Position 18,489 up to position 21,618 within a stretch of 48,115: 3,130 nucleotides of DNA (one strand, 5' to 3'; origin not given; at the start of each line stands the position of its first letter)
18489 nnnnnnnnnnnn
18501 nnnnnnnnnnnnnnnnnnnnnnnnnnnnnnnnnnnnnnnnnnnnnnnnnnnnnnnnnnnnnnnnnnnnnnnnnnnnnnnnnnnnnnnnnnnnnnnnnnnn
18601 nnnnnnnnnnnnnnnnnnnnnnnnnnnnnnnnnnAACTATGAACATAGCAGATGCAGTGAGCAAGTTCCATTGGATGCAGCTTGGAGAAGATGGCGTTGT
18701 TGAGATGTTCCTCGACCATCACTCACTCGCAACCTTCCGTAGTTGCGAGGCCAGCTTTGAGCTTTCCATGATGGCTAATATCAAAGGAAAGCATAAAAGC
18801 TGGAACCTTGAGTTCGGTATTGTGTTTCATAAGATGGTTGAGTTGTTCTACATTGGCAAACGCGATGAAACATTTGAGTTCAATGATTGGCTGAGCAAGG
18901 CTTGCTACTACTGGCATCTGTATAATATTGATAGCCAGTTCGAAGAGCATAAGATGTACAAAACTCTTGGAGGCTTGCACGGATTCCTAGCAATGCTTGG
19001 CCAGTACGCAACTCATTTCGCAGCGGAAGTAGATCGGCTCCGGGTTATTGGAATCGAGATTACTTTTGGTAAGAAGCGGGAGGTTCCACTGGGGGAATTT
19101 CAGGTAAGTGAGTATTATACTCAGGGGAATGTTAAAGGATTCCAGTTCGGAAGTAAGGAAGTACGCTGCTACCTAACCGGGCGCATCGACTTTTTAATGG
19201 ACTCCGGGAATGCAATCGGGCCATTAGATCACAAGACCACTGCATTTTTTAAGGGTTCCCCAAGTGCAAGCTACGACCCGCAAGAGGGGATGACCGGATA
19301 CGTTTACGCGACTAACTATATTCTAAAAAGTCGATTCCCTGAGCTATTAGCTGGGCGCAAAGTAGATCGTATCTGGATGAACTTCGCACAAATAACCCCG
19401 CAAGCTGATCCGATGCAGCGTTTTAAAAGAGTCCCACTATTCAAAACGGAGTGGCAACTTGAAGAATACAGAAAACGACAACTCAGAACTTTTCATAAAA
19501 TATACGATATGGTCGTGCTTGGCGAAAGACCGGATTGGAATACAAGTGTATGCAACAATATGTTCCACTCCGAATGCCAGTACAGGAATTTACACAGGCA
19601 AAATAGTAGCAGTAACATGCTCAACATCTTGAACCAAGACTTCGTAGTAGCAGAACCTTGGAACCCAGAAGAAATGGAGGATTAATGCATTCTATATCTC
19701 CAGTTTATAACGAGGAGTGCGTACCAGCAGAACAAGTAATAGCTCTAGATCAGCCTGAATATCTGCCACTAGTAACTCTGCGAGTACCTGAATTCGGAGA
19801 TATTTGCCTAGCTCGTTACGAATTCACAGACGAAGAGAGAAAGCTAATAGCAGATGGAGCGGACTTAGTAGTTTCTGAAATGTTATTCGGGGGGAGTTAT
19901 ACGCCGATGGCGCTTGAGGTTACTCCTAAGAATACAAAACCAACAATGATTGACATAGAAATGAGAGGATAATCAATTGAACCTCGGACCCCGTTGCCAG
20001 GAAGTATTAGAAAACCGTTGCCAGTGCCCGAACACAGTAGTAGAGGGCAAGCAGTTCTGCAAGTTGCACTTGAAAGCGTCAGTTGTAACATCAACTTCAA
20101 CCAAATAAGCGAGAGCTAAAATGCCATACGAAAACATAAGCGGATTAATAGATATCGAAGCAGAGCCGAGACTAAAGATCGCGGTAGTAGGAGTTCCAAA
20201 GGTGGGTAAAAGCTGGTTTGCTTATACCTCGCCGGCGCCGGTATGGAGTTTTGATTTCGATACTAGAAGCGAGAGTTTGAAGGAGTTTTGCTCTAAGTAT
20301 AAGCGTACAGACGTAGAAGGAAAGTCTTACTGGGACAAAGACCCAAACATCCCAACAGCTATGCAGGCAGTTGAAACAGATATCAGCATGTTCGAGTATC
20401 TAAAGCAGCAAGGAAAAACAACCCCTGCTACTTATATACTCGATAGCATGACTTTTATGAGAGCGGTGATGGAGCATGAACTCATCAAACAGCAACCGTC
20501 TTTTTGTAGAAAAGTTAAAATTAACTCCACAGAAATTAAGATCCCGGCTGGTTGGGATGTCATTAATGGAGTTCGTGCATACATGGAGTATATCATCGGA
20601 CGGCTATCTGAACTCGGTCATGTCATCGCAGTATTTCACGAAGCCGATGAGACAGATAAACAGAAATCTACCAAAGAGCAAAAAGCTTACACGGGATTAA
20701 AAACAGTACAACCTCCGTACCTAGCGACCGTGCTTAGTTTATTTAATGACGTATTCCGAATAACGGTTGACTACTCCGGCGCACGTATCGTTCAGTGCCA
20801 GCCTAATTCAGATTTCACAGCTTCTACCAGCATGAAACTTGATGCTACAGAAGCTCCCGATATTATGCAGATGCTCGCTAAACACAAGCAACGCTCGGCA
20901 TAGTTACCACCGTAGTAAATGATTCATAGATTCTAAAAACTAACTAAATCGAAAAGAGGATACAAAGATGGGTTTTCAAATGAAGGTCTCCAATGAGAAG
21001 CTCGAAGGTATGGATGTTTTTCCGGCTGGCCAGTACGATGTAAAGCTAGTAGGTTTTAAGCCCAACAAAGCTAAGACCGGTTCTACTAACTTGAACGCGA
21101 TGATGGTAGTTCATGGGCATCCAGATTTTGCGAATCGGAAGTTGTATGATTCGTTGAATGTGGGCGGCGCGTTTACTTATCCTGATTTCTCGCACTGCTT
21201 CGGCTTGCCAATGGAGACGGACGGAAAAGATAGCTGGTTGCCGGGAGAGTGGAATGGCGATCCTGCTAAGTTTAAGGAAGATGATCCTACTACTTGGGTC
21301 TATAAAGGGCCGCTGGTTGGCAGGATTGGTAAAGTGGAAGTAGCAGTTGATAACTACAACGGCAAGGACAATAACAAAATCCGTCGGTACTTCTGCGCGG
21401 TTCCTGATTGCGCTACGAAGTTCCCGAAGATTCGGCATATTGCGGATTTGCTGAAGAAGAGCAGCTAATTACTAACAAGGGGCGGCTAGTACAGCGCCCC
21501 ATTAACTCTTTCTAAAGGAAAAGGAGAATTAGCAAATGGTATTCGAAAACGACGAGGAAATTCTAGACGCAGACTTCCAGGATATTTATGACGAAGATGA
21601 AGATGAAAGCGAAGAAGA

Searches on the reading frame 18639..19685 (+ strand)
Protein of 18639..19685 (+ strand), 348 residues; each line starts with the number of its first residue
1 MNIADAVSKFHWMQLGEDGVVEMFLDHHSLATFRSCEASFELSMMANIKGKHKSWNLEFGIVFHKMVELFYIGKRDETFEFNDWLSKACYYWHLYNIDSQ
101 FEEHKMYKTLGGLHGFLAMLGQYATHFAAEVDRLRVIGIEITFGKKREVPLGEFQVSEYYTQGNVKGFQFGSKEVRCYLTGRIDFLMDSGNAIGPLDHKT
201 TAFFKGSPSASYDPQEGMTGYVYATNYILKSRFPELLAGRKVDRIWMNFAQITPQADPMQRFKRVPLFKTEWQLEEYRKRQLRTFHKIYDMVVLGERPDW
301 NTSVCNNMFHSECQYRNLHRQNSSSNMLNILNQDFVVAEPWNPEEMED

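Call 93: search_protein_families(library=pfam, proteins=[window:18639-19685:+], max_evalue=0.001)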
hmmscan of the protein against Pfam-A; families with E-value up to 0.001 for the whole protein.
window:18639-19685:+ (348 aa): 1 family
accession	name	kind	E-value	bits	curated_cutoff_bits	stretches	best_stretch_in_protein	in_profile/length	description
PF12705.13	PDDEXK_1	-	2.3e-09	38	22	1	29-224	6-170/247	PD-(D/E)XK nuclease superfamily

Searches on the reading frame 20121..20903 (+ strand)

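Call 93: search_protein_families(library=pfam, proteins=[window:20121-20903:+], max_evalue=0.001)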
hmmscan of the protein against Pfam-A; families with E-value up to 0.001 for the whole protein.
window:20121-20903:+ (260 aa): 1 family
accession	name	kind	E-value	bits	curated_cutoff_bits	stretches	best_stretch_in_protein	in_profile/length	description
PF13479.12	AAA_24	-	3.6e-10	40.4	27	1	18-234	3-191/195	AAA domain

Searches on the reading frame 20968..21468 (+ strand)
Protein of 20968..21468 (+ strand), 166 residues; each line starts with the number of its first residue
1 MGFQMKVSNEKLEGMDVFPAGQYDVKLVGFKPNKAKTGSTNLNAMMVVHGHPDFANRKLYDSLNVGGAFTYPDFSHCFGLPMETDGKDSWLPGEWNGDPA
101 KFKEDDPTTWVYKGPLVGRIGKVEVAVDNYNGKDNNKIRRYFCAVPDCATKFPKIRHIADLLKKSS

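Call 93: search_protein_families(library=pfam, proteins=[window:20968-21468:+], max_evalue=0.001)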
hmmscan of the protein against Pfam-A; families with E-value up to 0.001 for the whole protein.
window:20968-21468:+ (166 aa): 1 family
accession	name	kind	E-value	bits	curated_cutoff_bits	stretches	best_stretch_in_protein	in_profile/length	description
PF05037.18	DUF669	-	0.0007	20.2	21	0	7-65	3-62/138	Protein of unknown function (DUF669)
